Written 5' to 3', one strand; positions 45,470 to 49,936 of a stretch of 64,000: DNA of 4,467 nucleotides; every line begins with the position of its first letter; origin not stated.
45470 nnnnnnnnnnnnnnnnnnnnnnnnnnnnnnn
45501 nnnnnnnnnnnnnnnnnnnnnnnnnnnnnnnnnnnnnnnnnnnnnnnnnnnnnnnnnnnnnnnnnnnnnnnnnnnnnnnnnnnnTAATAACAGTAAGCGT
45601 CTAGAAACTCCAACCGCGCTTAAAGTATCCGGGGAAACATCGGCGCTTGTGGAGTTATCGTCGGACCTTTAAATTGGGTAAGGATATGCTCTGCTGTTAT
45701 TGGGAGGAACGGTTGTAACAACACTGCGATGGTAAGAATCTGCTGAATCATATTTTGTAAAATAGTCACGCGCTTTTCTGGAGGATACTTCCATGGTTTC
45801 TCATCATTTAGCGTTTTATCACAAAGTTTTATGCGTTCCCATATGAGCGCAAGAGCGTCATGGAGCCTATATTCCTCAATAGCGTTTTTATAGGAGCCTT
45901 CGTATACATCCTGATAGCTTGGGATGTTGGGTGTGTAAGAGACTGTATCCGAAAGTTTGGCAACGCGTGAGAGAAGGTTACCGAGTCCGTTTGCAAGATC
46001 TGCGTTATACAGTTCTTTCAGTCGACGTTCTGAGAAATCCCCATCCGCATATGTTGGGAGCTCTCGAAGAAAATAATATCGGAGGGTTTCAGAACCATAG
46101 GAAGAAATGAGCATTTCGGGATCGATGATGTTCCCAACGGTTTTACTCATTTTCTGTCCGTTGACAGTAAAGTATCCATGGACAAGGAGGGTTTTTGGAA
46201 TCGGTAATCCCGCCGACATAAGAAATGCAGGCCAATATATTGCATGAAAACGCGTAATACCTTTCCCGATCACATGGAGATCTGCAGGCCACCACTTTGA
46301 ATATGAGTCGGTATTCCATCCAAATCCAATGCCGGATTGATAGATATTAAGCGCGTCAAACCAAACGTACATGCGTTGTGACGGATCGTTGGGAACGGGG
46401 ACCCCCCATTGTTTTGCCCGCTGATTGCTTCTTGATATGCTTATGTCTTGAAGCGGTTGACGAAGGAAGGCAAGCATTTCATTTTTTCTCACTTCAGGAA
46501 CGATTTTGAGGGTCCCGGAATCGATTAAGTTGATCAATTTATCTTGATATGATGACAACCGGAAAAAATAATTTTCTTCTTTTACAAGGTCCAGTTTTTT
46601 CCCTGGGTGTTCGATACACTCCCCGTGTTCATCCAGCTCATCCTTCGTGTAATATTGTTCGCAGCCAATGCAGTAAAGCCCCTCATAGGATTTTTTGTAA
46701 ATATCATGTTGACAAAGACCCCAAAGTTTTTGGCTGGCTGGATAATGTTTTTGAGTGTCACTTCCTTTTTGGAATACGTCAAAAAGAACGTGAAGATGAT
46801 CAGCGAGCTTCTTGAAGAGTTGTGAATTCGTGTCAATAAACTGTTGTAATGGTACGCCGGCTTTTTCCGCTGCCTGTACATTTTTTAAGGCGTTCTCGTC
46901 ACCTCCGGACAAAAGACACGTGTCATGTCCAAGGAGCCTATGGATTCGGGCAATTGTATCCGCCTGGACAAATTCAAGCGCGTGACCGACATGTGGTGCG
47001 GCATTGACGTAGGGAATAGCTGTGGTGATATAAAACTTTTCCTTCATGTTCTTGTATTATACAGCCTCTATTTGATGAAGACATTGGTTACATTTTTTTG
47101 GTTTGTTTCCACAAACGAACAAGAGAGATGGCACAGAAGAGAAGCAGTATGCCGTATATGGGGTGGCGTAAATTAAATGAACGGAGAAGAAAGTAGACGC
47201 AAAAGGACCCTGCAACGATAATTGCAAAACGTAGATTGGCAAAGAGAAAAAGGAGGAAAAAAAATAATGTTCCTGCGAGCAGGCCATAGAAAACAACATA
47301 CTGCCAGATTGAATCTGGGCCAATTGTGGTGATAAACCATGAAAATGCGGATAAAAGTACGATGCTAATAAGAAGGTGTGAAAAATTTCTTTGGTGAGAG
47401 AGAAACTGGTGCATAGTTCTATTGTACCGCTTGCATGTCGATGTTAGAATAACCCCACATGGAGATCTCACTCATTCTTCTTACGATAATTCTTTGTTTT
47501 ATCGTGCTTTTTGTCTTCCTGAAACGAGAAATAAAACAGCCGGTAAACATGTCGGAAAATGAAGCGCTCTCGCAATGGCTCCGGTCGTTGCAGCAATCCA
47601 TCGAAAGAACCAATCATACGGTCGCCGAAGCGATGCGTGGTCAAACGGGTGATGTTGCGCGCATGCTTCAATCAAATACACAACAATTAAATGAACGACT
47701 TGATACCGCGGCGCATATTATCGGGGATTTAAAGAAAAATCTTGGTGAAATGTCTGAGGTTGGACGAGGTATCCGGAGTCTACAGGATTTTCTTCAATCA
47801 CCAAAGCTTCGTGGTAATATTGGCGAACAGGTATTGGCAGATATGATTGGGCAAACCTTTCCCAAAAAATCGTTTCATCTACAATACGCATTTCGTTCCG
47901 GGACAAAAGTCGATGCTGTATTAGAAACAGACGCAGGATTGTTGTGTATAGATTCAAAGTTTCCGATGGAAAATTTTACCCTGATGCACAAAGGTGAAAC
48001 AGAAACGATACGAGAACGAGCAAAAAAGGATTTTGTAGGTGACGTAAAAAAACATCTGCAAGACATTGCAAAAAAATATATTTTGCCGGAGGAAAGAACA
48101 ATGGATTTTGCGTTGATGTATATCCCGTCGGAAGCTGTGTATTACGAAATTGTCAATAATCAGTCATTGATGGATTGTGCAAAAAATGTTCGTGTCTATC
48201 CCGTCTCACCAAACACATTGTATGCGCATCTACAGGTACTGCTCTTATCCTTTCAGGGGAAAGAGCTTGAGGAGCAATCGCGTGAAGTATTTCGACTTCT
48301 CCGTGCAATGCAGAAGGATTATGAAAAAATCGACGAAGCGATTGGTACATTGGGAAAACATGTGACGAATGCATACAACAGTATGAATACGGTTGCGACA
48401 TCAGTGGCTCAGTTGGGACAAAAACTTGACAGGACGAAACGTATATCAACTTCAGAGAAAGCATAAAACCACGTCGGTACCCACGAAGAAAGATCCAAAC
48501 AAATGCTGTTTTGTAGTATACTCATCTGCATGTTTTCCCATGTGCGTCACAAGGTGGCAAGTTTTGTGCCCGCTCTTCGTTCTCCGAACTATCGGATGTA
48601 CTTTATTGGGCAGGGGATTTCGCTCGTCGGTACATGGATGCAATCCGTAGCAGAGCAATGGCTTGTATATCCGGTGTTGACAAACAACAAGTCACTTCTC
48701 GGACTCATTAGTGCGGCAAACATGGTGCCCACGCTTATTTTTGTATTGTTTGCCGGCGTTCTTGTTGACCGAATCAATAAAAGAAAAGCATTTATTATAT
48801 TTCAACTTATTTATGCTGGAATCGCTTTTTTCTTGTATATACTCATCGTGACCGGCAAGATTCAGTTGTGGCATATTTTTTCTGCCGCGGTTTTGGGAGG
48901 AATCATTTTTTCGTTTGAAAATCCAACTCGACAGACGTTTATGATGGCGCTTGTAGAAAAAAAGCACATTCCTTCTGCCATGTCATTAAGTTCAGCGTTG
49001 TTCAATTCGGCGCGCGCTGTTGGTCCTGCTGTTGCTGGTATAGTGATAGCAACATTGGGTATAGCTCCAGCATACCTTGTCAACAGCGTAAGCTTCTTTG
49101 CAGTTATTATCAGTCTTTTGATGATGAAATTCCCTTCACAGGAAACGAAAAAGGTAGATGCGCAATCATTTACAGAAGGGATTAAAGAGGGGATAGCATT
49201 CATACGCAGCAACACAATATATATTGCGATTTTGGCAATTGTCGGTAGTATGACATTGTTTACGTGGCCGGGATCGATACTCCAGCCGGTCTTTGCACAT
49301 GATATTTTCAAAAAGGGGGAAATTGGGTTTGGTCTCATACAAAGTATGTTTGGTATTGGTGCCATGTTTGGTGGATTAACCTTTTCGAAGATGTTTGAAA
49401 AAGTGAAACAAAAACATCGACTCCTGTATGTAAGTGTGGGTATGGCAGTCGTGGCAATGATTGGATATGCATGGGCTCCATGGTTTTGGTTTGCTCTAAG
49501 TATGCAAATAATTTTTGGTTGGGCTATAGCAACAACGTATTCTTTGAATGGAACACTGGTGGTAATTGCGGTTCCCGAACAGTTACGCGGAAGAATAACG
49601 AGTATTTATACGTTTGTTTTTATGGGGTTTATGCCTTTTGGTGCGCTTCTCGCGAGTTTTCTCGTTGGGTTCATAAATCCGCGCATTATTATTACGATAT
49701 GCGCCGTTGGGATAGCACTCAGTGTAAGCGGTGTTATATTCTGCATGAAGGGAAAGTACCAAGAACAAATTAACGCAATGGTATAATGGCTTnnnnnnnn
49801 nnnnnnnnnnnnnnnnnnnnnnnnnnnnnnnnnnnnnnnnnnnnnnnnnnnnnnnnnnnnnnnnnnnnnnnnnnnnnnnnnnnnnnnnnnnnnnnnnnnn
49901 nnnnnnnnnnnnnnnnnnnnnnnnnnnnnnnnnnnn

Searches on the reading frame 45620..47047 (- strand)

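Call 8: search_protein_families(library=pfam, proteins=[window:45620-47047:-], max_evalue=0.001)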
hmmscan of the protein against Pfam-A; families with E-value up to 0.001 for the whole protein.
window:45620-47047:- (475 aa): 4 families
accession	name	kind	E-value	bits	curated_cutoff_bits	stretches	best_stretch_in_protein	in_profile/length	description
PF09334.17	tRNA-synt_1g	-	4.2e-88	296.2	20.1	1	6-362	2-390/391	tRNA synthetases class I (M)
PF00133.28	tRNA-synt_1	-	1.8e-23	83.4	22.7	2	226-329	299-404/414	tRNA synthetases class I (I, L, M and V)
PF01406.26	tRNA-synt_1e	-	5.7e-10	39.5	27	1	285-344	239-297/301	tRNA synthetases class I (C) catalytic domain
PF08264.19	Anticodon_1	-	1.4e-07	32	25.1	1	386-469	15-103/148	Anticodon-binding domain of tRNA ligase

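Call 9: search_protein_families(library=ncbifam, proteins=[window:45620-47047:-], max_evalue=0.00001)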
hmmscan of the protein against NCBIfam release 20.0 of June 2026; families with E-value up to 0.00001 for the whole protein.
window:45620-47047:- (475 aa): 18 families
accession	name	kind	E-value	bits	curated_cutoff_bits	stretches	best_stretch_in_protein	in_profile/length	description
NF008900.0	PRK12267.1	equivalog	8.5e-140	467.3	598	1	2-460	3-477/648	methionine--tRNA ligase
TIGR00398.1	metG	equivalog_domain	1.7e-113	380.2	336.35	1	5-460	1-502/530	methionine--tRNA ligase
NF001100.0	PRK00133.1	equivalog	7e-77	259.5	587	2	125-460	157-503/676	methionine--tRNA ligase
NF008860.0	PRK11893.2-2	equivalog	6.1e-72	243.4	761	3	246-459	319-547/583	methionine--tRNA ligase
TIGR00422.1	valS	equivalog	9.8e-26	90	612.1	2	242-462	465-702/863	valine--tRNA ligase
NF004349.1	PRK05729.1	equivalog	2.8e-23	82.1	704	1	241-460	456-684/860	valine--tRNA ligase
NF009687.0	PRK13208.1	equivalog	1.1e-22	80.1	738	2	229-461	462-707/801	valine--tRNA ligase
NF008957.0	PRK12300.1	subfamily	6e-21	74.1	677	2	283-460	610-780/946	leucine--tRNA ligase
TIGR00392.1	ileS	equivalog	3.4e-20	71.9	621.4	1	226-367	536-680/861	isoleucine--tRNA ligase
TIGR00395.1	leuS_arch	equivalog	5.6e-19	67.7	648.5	1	248-472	567-788/938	leucine--tRNA ligase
TIGR00396.1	leuS_bact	equivalog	1.7e-16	59.5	548.4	2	2-176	28-205/843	leucine--tRNA ligase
NF008859.0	PRK11893.2-1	equivalog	2.3e-14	53.2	553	1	3-132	2-134/498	methionine--tRNA ligase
NF011492.0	PRK14900.1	equivalog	1.9e-12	45.9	1783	1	228-455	459-703/1044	valine--tRNA ligase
NF000540.1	alt_ValS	exception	1.2e-10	40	900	0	242-344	515-618/827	valine--tRNA ligase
TIGR00435.1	cysS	equivalog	2.3e-09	36.8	340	1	286-415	252-380/466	cysteine--tRNA ligase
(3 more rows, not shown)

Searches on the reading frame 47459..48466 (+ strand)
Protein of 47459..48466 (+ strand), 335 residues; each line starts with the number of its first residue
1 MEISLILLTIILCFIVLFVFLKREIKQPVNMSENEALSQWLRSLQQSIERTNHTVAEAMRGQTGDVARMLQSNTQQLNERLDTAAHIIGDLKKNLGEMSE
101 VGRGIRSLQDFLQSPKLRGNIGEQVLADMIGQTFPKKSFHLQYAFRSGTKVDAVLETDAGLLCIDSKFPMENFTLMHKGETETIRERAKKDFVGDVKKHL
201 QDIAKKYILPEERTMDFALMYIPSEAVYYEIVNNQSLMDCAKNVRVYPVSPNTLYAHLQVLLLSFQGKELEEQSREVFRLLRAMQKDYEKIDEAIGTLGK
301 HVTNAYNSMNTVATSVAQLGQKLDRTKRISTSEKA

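Call 8: search_protein_families(library=pfam, proteins=[window:47459-48466:+], max_evalue=0.001)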
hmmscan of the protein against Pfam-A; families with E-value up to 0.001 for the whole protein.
window:47459-48466:+ (335 aa): 2 families
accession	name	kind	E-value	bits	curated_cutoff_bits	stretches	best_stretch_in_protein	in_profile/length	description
PF02646.22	RmuC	-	3.5e-49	167.9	26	1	64-333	8-288/291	RmuC family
PF07889.17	DUF1664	-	0.00077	19.9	34.6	0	267-325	61-119/124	Protein of unknown function (DUF1664)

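Call 9: search_protein_families(library=ncbifam, proteins=[window:47459-48466:+], max_evalue=0.00001)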
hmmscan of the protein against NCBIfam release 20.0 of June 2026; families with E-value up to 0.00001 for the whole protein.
window:47459-48466:+ (335 aa): 1 family
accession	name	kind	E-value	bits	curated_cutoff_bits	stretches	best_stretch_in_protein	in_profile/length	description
NF007686.0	PRK10361.1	equivalog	1.4e-10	40.4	810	1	53-293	139-384/475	DNA recombination protein RmuC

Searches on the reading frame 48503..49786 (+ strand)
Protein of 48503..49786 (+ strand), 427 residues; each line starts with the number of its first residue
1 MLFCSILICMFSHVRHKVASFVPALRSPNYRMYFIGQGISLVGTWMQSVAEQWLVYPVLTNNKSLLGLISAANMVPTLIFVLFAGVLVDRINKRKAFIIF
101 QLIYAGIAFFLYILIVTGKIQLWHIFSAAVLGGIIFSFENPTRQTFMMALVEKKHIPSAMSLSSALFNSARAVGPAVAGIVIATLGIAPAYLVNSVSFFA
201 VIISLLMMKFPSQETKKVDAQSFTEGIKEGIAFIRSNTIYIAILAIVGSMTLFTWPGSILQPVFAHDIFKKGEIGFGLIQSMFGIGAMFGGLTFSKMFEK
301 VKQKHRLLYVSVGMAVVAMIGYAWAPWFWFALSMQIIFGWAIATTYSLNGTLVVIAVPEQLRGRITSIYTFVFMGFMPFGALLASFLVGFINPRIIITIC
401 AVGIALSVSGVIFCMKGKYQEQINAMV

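Call 8: search_protein_families(library=pfam, proteins=[window:48503-49786:+], max_evalue=0.001)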
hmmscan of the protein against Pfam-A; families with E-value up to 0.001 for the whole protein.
window:48503-49786:+ (427 aa): 3 families
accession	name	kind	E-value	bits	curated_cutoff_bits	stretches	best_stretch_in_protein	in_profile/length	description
PF05977.19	MFS_3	-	1.6e-53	182.4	27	1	23-412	6-389/524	Transmembrane secretion effector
PF07690.21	MFS_1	-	8.9e-33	114.1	33.4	1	34-376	2-342/347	Major Facilitator Superfamily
PF00083.30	Sugar_tr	-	0.00045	19.6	22.3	0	276-387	48-157/452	Sugar (and other) transporter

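Call 9: search_protein_families(library=ncbifam, proteins=[window:48503-49786:+], max_evalue=0.00001)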
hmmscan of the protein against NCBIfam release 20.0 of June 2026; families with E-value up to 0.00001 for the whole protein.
window:48503-49786:+ (427 aa): 8 families
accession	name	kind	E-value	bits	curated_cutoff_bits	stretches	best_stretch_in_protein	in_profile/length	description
TIGR00900.1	2A0121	subfamily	8.4e-61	206.3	319.6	1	30-388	1-360/364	H+ Antiporter protein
NF007792.0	PRK10489.1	equivalog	3.2e-38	131.8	324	1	26-415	15-397/419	enterobactin transporter EntS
NF012178.0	tet_MFS_V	exception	2.2e-25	89.7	640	1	25-400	5-383/409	tetracycline efflux MFS transporter Tet(V)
NF052575.1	MFS_efflux_Tap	equivalog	6.1e-18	65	625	1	39-413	15-391/401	multidrug efflux MFS transporter Tap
NF000246.1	macrolide_MefC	exception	3.7e-17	62.5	870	1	34-411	14-383/407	macrolide efflux MFS transporter Mef(C)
NF000154.1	macrolide_MefEN2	exception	1.2e-13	51.2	800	1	35-364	13-337/401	macrolide efflux MFS transporter Mef(En2)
NF000245.1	macrolide_MefA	exception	2e-11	43.6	675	1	33-405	14-390/405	macrolide efflux MFS transporter Mef(A)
TIGR00881.1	2A0104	subfamily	2.2e-08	33.5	407.75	1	65-220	31-180/379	phosphoglycerate transporter protein PgtP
